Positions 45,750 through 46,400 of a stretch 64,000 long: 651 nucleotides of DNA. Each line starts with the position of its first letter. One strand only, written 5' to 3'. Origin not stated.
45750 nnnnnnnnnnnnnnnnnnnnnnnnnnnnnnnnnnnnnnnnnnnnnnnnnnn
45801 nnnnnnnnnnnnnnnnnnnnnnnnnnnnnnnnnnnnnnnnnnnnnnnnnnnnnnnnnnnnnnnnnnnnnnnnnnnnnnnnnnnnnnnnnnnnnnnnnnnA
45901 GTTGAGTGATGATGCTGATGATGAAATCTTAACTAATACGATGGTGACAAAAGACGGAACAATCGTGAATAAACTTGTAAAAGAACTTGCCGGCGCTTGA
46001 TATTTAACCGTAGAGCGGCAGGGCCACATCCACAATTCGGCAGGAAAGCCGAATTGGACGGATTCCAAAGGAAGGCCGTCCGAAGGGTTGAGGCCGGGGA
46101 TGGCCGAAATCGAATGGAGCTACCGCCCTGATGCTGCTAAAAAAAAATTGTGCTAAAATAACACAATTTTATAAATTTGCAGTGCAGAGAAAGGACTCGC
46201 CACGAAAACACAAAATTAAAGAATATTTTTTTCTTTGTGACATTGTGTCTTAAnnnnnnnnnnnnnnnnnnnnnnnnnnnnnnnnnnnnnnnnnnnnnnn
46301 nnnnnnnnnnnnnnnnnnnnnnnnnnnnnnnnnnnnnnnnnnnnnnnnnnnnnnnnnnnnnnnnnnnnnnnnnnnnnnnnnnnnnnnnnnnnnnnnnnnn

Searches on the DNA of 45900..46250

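Call 15: search_rna_families(source=window, start=45900, end=46250, threshold=evalue, max_evalue=10, show_alignments=2)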
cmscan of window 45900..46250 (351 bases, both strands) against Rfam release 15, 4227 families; matches with E-value up to 10: 8.
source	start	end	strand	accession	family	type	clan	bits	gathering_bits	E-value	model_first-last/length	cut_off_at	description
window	46026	46058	+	RF01519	CC0196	Gene; sRNA;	-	19.5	35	0.035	26-58/58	no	Caulobacter sRNA CC0196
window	46137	46174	+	RF01375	CRISPR-DR62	Gene; CRISPR;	-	19.2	45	6.5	1-37/37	no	CRISPR RNA direct repeat element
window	45915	46004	+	RF01174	snoU43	Gene; snRNA; snoRNA; CD-box;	-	18.5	45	1.9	1-79/79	no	Small nucleolar RNA U43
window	45904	45964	+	RF00323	snoR79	Gene; snRNA; snoRNA; CD-box;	-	16.2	80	1.5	1-65/65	no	Small nucleolar RNA R79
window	46183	46242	+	RF02289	TtnuCD13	Gene; snRNA; snoRNA; CD-box;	-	15.8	75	5.4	1-63/63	no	Tetrahymena snoRNA TtnuCD13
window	46171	46247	+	RF03331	mir-247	Gene; miRNA;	-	14.2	70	3.6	1-89/89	no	mir-247 microRNA precursor family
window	46218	46250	+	RF00077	SraB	Gene; sRNA;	-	11.6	130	7.6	1-33/169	3'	SraB RNA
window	45914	45934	+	RF01126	sR41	Gene; snRNA; snoRNA; CD-box;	-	11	54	3.3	1-53/53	no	Small nucleolar RNA sR41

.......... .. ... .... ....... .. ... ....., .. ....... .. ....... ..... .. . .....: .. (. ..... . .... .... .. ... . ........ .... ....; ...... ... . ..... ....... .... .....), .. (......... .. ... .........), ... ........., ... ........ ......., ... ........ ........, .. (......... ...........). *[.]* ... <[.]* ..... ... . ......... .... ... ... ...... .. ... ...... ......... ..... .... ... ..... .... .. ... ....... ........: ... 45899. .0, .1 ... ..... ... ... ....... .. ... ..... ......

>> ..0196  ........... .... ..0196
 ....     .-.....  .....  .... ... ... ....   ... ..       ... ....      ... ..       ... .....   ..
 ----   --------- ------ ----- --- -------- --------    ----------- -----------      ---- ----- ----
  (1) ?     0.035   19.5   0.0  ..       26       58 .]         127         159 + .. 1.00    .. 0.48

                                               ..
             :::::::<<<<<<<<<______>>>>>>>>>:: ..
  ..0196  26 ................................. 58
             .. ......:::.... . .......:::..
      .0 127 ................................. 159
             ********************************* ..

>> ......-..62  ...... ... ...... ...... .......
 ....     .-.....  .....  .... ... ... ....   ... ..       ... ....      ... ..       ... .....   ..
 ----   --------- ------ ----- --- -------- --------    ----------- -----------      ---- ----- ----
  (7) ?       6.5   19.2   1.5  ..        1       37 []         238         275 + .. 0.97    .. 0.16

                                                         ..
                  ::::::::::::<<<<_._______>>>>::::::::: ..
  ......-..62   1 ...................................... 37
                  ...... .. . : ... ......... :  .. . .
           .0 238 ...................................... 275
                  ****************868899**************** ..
